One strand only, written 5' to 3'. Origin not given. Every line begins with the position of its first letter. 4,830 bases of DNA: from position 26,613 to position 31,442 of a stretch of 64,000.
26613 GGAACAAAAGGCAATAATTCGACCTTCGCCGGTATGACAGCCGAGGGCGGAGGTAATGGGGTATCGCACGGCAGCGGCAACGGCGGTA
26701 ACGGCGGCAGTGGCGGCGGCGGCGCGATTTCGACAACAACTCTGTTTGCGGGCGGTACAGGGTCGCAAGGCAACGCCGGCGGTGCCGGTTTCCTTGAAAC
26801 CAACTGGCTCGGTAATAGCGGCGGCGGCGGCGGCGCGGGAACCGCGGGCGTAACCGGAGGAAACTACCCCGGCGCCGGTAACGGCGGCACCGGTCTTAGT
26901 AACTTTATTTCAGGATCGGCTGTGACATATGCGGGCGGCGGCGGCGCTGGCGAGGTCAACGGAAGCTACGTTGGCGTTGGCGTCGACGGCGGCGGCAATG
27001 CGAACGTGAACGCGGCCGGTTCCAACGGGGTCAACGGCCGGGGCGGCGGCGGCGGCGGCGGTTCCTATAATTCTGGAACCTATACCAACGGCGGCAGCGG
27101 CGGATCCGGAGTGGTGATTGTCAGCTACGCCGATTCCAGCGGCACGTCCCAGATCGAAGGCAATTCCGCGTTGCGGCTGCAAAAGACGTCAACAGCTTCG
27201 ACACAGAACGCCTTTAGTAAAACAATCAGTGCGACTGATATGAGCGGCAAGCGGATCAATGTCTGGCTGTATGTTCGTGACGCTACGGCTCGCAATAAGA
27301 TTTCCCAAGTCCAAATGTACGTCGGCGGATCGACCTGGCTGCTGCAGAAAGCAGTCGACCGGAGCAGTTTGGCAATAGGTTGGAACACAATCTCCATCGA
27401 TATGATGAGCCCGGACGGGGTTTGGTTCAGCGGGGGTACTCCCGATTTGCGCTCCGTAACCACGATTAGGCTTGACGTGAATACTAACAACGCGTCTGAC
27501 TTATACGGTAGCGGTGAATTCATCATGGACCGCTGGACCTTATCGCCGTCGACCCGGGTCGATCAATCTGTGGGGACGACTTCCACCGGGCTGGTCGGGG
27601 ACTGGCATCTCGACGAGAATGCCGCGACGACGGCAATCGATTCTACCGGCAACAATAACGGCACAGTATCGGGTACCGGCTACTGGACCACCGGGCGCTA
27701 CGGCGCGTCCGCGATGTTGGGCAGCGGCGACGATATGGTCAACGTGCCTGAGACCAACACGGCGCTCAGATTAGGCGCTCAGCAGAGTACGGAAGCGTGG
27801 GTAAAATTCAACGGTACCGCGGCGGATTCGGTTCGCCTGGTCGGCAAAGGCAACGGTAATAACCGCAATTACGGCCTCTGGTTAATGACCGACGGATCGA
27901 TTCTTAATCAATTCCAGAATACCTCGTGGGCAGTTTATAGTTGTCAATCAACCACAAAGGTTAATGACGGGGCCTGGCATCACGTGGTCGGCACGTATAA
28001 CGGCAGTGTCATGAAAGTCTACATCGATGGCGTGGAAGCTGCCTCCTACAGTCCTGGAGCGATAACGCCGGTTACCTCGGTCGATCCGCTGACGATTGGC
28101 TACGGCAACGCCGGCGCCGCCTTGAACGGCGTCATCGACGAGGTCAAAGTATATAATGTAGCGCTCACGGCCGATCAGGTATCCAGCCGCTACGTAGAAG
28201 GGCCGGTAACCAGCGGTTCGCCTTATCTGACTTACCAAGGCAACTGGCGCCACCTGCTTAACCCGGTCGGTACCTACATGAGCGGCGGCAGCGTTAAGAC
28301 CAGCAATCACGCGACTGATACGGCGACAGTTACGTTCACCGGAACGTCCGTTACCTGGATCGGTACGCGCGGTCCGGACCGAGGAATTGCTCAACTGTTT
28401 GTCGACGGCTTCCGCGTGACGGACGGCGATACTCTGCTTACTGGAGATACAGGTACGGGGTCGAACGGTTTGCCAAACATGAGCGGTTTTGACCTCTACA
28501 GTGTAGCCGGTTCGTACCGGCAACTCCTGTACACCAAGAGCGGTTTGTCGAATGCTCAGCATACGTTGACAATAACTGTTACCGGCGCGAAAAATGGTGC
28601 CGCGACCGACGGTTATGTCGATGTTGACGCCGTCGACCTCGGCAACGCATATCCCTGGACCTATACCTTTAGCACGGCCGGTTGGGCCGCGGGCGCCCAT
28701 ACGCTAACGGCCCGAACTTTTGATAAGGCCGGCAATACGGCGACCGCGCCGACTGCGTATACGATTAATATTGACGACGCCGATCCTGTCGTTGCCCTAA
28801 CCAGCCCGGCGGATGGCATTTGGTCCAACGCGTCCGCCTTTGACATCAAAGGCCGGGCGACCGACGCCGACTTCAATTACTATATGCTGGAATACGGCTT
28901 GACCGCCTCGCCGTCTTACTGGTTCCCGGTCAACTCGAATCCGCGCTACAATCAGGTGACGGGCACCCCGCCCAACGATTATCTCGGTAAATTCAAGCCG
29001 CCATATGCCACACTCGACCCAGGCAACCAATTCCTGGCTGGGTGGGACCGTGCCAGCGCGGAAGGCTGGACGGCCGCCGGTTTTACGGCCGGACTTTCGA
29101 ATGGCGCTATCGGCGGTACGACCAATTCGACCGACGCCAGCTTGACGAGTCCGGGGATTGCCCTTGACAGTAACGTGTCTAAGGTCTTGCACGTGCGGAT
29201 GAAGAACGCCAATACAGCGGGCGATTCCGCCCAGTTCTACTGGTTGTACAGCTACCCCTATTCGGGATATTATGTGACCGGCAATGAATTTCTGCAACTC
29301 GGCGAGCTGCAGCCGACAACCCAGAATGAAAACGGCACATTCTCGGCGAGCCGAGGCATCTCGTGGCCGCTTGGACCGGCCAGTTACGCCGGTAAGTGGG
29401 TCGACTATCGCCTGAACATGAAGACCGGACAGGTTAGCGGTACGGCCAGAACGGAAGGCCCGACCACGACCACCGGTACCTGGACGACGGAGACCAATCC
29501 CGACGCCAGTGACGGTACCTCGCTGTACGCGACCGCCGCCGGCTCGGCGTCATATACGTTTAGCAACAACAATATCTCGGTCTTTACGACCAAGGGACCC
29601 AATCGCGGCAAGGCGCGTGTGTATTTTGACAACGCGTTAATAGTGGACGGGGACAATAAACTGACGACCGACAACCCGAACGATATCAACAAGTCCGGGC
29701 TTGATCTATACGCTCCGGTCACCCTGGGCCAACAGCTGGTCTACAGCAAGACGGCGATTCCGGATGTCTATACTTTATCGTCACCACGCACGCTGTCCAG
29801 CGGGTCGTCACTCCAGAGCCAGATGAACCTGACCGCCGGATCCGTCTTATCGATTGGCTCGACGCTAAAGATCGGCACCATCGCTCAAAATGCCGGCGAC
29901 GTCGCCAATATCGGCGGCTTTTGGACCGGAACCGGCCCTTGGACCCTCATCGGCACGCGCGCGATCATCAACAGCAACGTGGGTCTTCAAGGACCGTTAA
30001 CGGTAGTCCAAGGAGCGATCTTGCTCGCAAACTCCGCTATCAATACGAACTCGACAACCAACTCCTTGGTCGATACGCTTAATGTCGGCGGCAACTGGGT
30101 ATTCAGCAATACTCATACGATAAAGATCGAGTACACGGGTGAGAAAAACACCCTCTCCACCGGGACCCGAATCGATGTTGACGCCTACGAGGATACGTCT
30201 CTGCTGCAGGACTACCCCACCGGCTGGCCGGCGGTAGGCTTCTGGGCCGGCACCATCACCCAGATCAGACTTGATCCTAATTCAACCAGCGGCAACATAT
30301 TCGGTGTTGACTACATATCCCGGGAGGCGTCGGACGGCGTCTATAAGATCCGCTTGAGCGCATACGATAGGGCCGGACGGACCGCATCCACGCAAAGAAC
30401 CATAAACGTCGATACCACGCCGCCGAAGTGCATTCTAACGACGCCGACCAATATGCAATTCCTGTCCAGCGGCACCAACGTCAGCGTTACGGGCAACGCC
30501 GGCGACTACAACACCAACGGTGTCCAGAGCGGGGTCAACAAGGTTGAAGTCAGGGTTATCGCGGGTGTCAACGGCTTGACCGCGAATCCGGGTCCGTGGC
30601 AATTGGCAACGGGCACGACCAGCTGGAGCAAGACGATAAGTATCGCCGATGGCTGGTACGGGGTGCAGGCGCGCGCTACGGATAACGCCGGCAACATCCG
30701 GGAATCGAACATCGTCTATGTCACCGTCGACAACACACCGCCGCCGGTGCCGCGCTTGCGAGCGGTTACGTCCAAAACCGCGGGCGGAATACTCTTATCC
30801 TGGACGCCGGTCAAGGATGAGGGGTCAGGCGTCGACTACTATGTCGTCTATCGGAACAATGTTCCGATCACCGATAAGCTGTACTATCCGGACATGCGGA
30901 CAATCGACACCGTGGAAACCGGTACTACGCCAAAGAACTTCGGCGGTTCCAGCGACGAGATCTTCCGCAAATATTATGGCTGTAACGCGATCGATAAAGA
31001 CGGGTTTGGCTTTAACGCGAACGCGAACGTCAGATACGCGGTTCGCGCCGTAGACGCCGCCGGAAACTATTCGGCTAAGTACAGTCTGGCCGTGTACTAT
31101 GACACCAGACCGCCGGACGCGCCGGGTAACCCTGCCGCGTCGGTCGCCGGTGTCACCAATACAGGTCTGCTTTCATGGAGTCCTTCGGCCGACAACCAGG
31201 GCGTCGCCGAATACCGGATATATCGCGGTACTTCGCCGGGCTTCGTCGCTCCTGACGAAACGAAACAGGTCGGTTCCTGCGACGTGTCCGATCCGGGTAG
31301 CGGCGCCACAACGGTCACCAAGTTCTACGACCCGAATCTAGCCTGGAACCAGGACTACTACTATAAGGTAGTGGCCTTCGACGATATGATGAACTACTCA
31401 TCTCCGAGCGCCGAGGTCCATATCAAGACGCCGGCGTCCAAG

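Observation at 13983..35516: Single 21.5-kb ORF encoding a 7177-aa mosaic surface protein that ends in a multiheme cytochrome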

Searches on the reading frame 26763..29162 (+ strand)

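Call 16: search_protein_families(library=pfam, proteins=[window:26763-29162:+], max_evalue=0.1)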
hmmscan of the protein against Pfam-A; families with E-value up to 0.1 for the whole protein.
window:26763-29162:+ (800 aa): 8 families
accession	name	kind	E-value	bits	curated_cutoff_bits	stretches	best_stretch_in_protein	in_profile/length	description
PF13385.13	Laminin_G_3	-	1.5e-27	97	27.6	1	322-474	3-151/151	Concanavalin A-like lectin/glucanases superfamily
PF02210.31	Laminin_G_2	-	1.5e-05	25.9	22.9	1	375-446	25-97/126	Laminin G domain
PF00054.30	Laminin_G_1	-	1.9e-05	25.3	24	1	362-428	13-78/131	Laminin G domain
PF19077.6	Big_13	-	0.0002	22.2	27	1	603-671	44-101/102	Bacterial Ig-like domain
PF21722.4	Gly_rich_2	-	0.00024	21.6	24.3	1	3-122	126-225/226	Glycine-rich domain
PF13750.12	Big_3_3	-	0.0024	18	27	1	632-680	3-51/157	Bacterial Ig-like domain (group 3)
PF17957.7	Big_7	-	0.0031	18.5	24.1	0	600-650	18-70/70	Bacterial Ig domain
PF02973.23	Sialidase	-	0.068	13.1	26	0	416-476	118-184/189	Sialidase, N-terminal domain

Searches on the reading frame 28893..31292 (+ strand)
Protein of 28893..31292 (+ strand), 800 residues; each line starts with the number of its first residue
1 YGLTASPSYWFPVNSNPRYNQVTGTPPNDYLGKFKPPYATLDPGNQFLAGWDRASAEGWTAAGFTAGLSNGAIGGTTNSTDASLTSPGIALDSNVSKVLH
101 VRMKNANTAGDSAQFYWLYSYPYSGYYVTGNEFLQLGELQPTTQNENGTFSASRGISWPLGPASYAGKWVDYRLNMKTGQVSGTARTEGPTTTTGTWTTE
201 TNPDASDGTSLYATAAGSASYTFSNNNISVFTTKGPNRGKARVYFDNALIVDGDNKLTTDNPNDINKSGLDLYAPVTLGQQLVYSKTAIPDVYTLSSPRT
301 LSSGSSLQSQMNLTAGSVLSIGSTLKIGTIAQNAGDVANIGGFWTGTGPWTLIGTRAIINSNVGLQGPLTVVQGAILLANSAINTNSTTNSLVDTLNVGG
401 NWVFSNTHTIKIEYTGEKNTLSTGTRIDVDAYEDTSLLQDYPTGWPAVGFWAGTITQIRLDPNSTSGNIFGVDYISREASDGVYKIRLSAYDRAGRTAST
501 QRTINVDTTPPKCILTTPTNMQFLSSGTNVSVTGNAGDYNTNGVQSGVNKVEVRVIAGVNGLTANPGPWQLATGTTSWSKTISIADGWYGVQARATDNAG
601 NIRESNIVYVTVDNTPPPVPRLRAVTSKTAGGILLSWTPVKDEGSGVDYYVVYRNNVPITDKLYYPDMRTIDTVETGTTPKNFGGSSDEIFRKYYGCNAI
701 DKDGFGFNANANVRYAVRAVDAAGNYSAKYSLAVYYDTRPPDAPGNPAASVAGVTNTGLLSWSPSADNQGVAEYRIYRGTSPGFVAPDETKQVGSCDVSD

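Call 16: search_protein_families(library=pfam, proteins=[window:28893-31292:+], max_evalue=0.1)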
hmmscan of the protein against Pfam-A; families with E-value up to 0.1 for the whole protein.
window:28893-31292:+ (800 aa): 4 families
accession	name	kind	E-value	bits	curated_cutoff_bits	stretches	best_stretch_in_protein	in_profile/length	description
PF19077.6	Big_13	-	1.8e-09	38.5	27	2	546-614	38-102/102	Bacterial Ig-like domain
PF12245.14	Big_3_2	-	0.00035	21.2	23.3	0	545-613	44-121/122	Bacterial Ig-like domain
PF18370.7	RGI_lyase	-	0.0019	19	27.8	1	625-662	11-47/86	Rhamnogalacturonan I lyases beta-sheet domain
PF00041.27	fn3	-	0.0025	18.4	25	0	621-656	5-38/84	Fibronectin type III domain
